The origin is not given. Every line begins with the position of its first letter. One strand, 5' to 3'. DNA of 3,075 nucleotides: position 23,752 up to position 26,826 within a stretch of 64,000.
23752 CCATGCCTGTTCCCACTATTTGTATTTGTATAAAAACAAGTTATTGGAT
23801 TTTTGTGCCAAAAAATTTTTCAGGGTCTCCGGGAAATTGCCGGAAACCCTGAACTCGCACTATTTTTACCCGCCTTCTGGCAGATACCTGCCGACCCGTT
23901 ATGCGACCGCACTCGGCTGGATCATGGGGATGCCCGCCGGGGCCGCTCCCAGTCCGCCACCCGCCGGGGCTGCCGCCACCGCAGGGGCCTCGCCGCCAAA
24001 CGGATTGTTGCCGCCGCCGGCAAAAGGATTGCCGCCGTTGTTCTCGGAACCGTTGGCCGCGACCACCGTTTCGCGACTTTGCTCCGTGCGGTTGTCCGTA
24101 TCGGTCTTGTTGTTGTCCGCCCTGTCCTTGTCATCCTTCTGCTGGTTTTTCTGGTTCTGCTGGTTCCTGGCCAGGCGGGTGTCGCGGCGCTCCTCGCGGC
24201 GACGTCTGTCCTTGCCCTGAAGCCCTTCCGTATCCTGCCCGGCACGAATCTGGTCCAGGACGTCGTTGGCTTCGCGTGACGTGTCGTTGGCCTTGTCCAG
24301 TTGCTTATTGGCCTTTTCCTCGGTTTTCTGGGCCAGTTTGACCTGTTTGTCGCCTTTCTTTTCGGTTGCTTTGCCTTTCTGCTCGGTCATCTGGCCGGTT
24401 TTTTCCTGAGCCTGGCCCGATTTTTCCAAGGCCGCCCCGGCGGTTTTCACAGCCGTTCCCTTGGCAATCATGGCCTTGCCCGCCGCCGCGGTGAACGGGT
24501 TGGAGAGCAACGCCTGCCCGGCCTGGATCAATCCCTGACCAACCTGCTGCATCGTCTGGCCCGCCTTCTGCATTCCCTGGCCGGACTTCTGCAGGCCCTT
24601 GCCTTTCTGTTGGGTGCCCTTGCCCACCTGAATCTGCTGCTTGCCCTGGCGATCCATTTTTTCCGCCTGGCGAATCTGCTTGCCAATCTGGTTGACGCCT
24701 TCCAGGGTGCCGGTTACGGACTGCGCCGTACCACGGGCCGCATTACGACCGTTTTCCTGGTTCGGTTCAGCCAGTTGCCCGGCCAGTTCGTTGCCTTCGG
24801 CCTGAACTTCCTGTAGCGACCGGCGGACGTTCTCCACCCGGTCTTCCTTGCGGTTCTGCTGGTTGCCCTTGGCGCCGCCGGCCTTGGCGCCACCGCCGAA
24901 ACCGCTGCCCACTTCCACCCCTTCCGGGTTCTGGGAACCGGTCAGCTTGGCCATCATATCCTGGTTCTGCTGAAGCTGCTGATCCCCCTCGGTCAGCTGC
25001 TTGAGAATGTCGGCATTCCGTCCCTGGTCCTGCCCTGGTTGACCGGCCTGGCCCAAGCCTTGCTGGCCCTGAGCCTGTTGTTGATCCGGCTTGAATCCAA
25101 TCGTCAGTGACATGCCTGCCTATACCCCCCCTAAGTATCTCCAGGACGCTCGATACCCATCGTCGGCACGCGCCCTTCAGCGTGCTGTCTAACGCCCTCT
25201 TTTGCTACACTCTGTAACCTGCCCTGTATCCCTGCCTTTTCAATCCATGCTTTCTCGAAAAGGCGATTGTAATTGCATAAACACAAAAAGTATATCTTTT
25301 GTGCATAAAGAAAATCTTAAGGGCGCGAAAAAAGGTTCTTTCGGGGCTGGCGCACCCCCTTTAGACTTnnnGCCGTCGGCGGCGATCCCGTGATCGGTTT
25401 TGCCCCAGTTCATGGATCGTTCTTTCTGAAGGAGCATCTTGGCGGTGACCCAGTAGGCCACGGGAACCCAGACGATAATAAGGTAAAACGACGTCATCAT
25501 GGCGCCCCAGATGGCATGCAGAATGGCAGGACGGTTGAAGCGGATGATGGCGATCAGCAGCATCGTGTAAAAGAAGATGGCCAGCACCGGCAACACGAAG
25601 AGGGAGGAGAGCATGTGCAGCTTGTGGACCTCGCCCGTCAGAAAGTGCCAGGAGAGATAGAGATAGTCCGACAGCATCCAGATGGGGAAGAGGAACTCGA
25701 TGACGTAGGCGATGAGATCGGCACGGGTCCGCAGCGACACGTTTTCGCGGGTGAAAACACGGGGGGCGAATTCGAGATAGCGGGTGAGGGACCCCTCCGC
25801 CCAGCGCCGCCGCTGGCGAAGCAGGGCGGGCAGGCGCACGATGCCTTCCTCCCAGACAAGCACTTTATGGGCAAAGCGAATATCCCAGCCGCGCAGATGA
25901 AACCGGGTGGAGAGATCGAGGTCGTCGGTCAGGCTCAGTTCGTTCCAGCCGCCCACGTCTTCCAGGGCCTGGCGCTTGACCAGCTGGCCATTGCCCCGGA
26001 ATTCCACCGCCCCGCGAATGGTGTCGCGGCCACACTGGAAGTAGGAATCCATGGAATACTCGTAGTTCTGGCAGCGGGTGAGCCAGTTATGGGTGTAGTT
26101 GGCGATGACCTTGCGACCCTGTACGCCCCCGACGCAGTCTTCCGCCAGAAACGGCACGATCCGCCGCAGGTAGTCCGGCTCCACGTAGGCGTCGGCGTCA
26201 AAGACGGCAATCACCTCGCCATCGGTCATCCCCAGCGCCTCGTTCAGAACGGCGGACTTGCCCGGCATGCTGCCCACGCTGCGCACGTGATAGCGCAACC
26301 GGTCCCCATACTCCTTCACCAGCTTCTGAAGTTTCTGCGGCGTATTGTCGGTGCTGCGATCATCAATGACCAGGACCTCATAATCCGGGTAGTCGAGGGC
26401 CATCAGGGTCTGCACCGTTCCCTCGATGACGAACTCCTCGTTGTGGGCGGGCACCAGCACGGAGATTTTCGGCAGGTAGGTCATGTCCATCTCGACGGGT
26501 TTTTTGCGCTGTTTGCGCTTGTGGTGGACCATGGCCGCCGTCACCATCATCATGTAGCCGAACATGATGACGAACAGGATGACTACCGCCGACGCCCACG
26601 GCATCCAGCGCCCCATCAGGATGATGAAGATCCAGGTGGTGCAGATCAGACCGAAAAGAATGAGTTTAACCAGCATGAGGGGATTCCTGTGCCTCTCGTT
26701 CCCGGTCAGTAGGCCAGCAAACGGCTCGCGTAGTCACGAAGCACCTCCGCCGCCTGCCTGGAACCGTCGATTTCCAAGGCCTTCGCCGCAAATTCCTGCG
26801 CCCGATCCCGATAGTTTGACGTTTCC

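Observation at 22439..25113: Tandem pair of about 400-aa Q/G-rich, Cys-free low-complexity paralogs with conserved termini and identical 3' hairpins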

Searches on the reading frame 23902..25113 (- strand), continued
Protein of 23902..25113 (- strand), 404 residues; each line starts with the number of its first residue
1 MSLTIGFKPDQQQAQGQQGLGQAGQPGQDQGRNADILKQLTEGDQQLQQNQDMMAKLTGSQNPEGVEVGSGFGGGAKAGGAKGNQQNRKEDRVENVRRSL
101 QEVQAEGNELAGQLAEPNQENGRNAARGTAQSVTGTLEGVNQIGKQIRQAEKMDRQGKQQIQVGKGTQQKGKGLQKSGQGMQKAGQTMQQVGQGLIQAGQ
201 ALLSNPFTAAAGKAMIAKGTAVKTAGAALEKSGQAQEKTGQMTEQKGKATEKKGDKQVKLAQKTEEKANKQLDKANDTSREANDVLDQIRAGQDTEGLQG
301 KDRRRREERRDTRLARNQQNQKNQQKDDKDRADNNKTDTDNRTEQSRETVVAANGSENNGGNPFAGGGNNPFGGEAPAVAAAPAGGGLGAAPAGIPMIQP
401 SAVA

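Call 35: predict_structure(alignment_id=A2)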
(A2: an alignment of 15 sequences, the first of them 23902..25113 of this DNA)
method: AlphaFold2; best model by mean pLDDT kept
length: 404 residues; sequences in the alignment: 15
mean_pLDDT: 68.1   pTM: 0.46
mean pLDDT of the five models: 68.1, 63.7, 63.1, 62.6, 62.3
residues with pLDDT >= 90: 122; 70-90: 84; 50-70: 56; < 50: 142
segments of 3 or more residues with pLDDT < 50: 1-32, 39-50, 53-90, 343-362, 364-370, 373-404
pLDDT, mean of each block of 10 residues (from residue 1): 41 42 38 49 47 46 37 37 41 71 77 66 69 79 89 95 97 97 98 97 95 97 97 97 97 96 91 85 79 60 59 72 79 62 43 40 43 45 39 44 39
secondary structure, 60 per line:
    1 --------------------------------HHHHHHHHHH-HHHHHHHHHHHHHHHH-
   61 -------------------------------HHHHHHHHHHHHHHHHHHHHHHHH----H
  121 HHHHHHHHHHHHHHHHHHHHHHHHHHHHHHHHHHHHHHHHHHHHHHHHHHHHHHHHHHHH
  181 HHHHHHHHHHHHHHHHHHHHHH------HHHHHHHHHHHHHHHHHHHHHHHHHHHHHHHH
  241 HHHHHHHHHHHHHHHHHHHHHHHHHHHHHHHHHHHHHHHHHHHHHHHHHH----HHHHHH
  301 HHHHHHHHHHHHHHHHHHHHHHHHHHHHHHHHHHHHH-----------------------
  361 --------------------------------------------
elements in order: H33-42 H44-59 H92-115 H120-202 H209-290 H295-337
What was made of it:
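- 24244..24756 (-): B hairpin domain (residues 120–290). Helix 120–202, turn, helix 209–290. Gly at every 7th residue, then Ala. AF2 gives pLDDT above 90 for about residues 140–270 (call 35).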

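Call 38: fold_search(model_id=the predicted structure, library=pdb)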
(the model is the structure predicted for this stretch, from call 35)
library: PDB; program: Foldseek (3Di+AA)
matches with E <= 10: 603; with E <= 0.001: 0
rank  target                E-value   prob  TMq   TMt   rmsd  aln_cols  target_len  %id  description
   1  3zx6_A                2.8e-03  0.99  0.18  0.24  22.0       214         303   12  Structure of Hamp(AF1503)-Tsr fusion - Hamp (A291V) mutant (released 2012-02-29)
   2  2ch7_B                5.5e-03  0.98  0.24  0.27  23.9       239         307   14  Crystal structure of the cytoplasmic domain of a bacterial chemoreceptor from Thermotoga maritima (released 2006-04-18)
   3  9c4k_B                7.9e-03  1.00  0.31  0.11  27.7       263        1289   15  Yersinia entomophaga holotoxin complex in prepore conformation (released 2025-12-31)
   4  3zx6_B                9.3e-03  0.97  0.20  0.26  31.6       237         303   14  Structure of Hamp(AF1503)-Tsr fusion - Hamp (A291V) mutant (released 2012-02-29)
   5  6ixg_B                1.3e-02  0.97  0.21  0.34  24.7       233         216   14  Crystal structure of native apo SH3BP5 (P41) (released 2019-03-20)
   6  7a0g_DDD              1.6e-02  0.99  0.25  0.31  14.2       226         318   11  Structure of the SmhB pore of the tripartite alpha-pore forming toxin, Smh, from Serratia marcescens. (released 2021-03-31)
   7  6ixv_D                1.6e-02  0.97  0.19  0.32  27.9       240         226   12  Crystal structure of SH3BP5-Rab11a (released 2019-03-20)
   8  7p3r_A                1.7e-02  1.00  0.33  0.40  17.2       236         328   14  Helical structure of the toxin MakA from Vibrio cholera (released 2022-02-23)
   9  1qu7_A                1.7e-02  0.99  0.26  0.40  16.7       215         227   11  FOUR HELICAL-BUNDLE STRUCTURE OF THE CYTOPLASMIC DOMAIN OF A SERINE CHEMOTAXIS RECEPTOR (released 2000-07-12)
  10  6ixv_A                1.7e-02  0.97  0.22  0.35  24.9       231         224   15  Crystal structure of SH3BP5-Rab11a (released 2019-03-20)
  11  7nsu_D                1.8e-02  0.99  0.18  0.17   7.0       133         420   13  ColicinE9 intact translocation complex (released 2021-08-11)
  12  6rw9_A                1.9e-02  0.98  0.25  0.06  31.1       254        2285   10  Cryo-EM structure of Morganella morganii TcdA4 (released 2019-10-23)
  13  9qxx_A                2.1e-02  1.00  0.25  0.15  21.6       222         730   12  JetABC DNA loaded state dimer (released 2025-10-01)
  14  7a0g_BBB              2.1e-02  0.99  0.26  0.31  14.1       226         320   12  Structure of the SmhB pore of the tripartite alpha-pore forming toxin, Smh, from Serratia marcescens. (released 2021-03-31)
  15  6djl_B                2.1e-02  0.80  0.17  0.26  25.6       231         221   14  Crystal structure of the Rab11 GEF SH3BP5 bound to nucleotide free Rab11A (released 2018-09-26)
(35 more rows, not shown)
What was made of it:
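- Closest known: Alpha-helical pore-forming toxins and translocators. Same: Weak structural matches exist (call 38).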

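Call 47: search_protein_families(library=pfam, proteins=[P0018, P0024, P0032, P0038, P0054, P0103, P0105, P0021, P0092, P0030], max_evalue=0.01)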
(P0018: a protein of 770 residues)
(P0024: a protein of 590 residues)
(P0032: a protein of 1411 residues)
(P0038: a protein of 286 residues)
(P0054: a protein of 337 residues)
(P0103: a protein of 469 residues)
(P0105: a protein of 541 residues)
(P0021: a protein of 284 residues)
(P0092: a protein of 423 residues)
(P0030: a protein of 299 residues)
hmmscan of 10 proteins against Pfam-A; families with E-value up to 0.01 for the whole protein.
P0018 (770 aa): 0 families

P0024 (590 aa): 2 families
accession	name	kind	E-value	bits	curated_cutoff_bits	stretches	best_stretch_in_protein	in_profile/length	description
PF08486.15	SpoIID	-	1.3e-16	61.4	23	1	223-299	11-97/97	Stage II sporulation protein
PF05257.22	CHAP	-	1.2e-09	38.9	26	1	430-536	4-79/81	CHAP domain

P0032 (1411 aa): 4 families
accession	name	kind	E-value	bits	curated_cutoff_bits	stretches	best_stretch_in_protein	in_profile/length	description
PF01551.29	Peptidase_M23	-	6.8e-28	97.1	28.7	2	1273-1382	2-92/96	Peptidase family M23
PF18013.6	Phage_lysozyme2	-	4.1e-26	92.3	28.2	1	838-1011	2-138/140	Phage tail lysozyme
PF13472.12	Lipase_GDSL_2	-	7.4e-05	23.8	32.9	1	1062-1209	26-175/178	GDSL-like Lipase/Acylhydrolase family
PF13533.13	Biotin_lipoyl_2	-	0.0026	18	29.8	0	1341-1354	16-29/32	Biotin-lipoyl like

P0038 (286 aa): 0 families

P0054 (337 aa): 0 families

P0103 (469 aa): 1 family
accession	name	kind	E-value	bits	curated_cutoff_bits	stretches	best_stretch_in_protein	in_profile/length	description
PF04610.19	TrbL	-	6e-09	36.4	25.9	1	56-285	2-211/215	TrbL/VirB6 plasmid conjugal transfer protein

P0105 (541 aa): 0 families

P0021 (284 aa): 0 families

P0092 (423 aa): 0 families

P0030 (299 aa): 0 families
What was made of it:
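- Closest known: Phage tape-measure / minor tail proteins. Same: Related G-heptad hairpins precede SpoIID, CHAP, M23 and lysozyme domains (call 47).
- The tip at the C-terminus of a TrbL/VirB6 protein, P0103 (call 47).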

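Call 48: search_protein_families(library=phrogs, proteins=[window:23902-25113:-], max_evalue=0.01)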
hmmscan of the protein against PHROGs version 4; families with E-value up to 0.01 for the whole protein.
window:23902-25113:- (404 aa): 0 families

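Call 69: fold_search(model_id=the predicted structure, library=viral)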
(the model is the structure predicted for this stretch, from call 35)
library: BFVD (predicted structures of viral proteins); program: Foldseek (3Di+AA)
matches with E <= 10: 715; with E <= 0.001: 2
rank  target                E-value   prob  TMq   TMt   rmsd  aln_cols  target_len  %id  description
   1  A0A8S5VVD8            7.9e-05  1.00  0.37  0.21  52.5       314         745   15  GDSL like Lipase Acylhydrolase [Ackermannviridae sp.]
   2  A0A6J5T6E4            5.3e-04  1.00  0.31  0.32  66.2       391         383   12  Uncharacterized protein [uncultured Caudovirales phage]
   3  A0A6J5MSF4            1.2e-03  0.98  0.19  0.16  42.6       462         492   13  Uncharacterized protein [uncultured Caudovirales phage]
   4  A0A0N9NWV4            1.4e-03  1.00  0.34  0.14  53.5       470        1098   16  (no name in the UniProt tables at hand)
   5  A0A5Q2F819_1          1.9e-03  0.99  0.23  0.12  40.6       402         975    9  Tape measure protein [Gordonia phage Sixama]
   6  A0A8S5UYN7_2          3.0e-03  1.00  0.39  0.20   2.2       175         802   12  Endosialidase chaperone [Siphoviridae sp. ctkKt3]
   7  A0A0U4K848            3.0e-03  0.84  0.15  0.14  37.0       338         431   14  Uncharacterized protein [Arthrobacter phage Jasmine]
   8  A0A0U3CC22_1          3.9e-03  0.90  0.17  0.10  30.1       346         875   14  Putative tail length tape-measure protein [Pseudomonas phage SM1]
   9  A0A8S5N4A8            4.6e-03  0.95  0.18  0.21  45.5       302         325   12  Uncharacterized protein [Myoviridae sp. ct96L1]
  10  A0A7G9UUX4            4.8e-03  1.00  0.33  0.16  38.2       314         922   12  (no name in the UniProt tables at hand)
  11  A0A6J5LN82            5.1e-03  0.94  0.20  0.21  87.1       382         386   10  Uncharacterized protein (Fragment) [uncultured Caudovirales phage]
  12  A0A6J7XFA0            6.0e-03  0.99  0.21  0.10  31.4       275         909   11  Uncharacterized protein [uncultured Caudovirales phage]
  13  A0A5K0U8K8            6.3e-03  1.00  0.32  0.39  27.6       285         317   18  Uncharacterized protein [Yasminevirus sp. GU-2018]
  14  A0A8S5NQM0            7.3e-03  1.00  0.24  0.30  11.4       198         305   13  Uncharacterized protein [Myoviridae sp. ctagO6]
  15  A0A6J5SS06            8.2e-03  0.82  0.19  0.07  43.9       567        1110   13  Uncharacterized protein [uncultured Caudovirales phage]
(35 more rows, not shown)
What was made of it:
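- Among the best structural matches are AhlB, SmhB, MakA, Tc-toxin channels and colicin hairpins (call 38), and phage tape-measure and DNA-injection proteins (call 69).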

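Call 98: search_protein_families(library=pfam, proteins=[L007:2411-2818:-, L001:19875-21275:+], max_evalue=0.1)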
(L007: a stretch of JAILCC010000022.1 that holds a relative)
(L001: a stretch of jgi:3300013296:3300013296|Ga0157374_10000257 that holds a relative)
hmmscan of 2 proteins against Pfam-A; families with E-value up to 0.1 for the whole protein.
L007:2411-2818:- (136 aa): 0 families

L001:19875-21275:+ (467 aa): 0 families

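Call 100: find_homologous_proteins(query=A2, max_evalue=0.00001)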
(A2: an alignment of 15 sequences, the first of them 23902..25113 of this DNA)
Query A2 (15 sequences) (404 aa, profile of the alignment): 5 proteins with E <= 0.00001 among 8000 candidates.
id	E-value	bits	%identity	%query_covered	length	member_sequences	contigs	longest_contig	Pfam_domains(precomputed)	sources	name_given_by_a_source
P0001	4.6e-111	391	36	43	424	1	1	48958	-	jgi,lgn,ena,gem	-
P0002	1.4e-93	333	38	34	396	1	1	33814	-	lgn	-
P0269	1.3e-90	323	34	50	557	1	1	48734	-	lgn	-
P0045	1.9e-75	273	26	26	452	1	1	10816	-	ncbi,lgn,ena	-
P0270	2.3e-6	45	44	7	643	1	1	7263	PF25994.1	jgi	-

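Call 101: find_encoding_contigs(protein=P0269, flank=10000, max_places=1)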
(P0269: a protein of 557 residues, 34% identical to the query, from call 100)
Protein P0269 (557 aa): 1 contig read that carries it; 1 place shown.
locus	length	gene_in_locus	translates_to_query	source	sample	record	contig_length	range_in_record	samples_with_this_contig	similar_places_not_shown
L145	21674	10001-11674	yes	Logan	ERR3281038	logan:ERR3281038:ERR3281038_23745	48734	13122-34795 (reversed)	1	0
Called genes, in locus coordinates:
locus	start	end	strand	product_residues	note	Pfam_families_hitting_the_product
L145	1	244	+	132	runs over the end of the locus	PF04977:DivIC (weak)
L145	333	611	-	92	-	PF00216:Bac_DNA_binding, PF18291:HU-HIG, PF14908:HU-CCDC81_euk_1 (weak)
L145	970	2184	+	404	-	PF00561:Abhydrolase_1, PF12146:Hydrolase_4, PF12697:Abhydrolase_6, PF20408:Abhydrolase_11 (faint), PF07859:Abhydrolase_3 (weak)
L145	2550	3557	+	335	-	PF00561:Abhydrolase_1, PF12146:Hydrolase_4, PF05677:DUF818 (weak), PF12697:Abhydrolase_6 (weak)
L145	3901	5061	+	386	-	PF00561:Abhydrolase_1, PF12146:Hydrolase_4, PF12697:Abhydrolase_6 (weak)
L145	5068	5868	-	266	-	PF01791:DeoC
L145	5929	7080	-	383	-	PF03372:Exo_endo_phos, PF19580:Exo_endo_phos_3 (weak)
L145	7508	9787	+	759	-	-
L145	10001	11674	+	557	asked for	-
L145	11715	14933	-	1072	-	PF08455:SNF2_assoc, PF00176:SNF2-rel_dom, PF00270:DEAD, PF04851:ResIII, PF00271:Helicase_C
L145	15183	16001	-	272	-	PF01182:Glucosamine_iso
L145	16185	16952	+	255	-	PF05148:Methyltransf_8 (weak), PF13489:Methyltransf_23, PF07021:MetW (weak), PF08241:Methyltransf_11, PF08242:Methyltransf_12, PF13649:Methyltransf_25, PF01209:Ubie_methyltran (weak), PF13847:Methyltransf_31, +1 more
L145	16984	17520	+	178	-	PF00908:dTDP_sugar_isom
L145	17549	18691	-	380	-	PF01321:Creatinase_N, PF00557:Peptidase_M24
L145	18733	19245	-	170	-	PF00042:Globin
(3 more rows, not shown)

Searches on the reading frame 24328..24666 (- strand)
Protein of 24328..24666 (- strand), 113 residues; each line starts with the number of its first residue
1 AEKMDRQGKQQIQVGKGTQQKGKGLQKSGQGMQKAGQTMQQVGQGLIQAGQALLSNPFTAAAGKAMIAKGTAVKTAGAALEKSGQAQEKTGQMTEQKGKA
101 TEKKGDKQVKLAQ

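Call 58: search_dna_similar(query=window:24328-24666:-, collection=phages, mode=protein, max_evalue=1, max_rows=25)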
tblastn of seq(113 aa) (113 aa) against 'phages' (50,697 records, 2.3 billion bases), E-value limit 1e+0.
No match.

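Call 59: search_dna_similar(query=window:24328-24666:-, collection=plasmids, mode=protein, max_evalue=1, max_rows=25)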
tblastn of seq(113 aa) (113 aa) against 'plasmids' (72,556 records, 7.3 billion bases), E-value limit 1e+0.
No match.
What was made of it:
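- Closest known: Phage tape-measure / minor tail proteins. Different: The profile hit is below threshold (18.8 bits against 33.2) and is absent for A and B themselves. tblastn finds no phage or plasmid homologue (calls 58, 59).
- tblastn against phage and plasmid collections finds nothing (calls 58, 59).
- Tried and rejected: tblastn of the hairpin against phage and plasmid collections found no match (calls 58, 59).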

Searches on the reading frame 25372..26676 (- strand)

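Call 31: search_protein_families(library=pfam, proteins=[window:25372-26676:-], max_evalue=0.001)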
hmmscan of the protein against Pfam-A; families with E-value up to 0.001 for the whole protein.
window:25372-26676:- (435 aa): 6 families
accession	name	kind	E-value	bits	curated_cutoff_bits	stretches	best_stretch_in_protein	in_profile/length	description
PF13641.12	Glyco_tranf_2_3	-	2.7e-34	119.6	27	1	69-295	1-230/230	Glycosyltransferase like family 2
PF00535.33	Glycos_transf_2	-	1e-28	100.8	23.3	1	72-241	1-167/168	Glycosyl transferase family 2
PF13632.12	Glyco_trans_2_3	-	8.6e-24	84.9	27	1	156-369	2-196/198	Glycosyl transferase family group 2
PF13506.12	Glyco_transf_21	-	1.5e-12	47.8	21.7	1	140-293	18-173/174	Glycosyl transferase family 21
PF10111.15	Glyco_tranf_2_2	-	5.6e-06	26.5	27.3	1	75-259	4-199/276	Glycosyltransferase like family 2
PF03142.21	Chitin_synth_2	-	4.9e-05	22.6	27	1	154-212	203-262/527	Chitin synthase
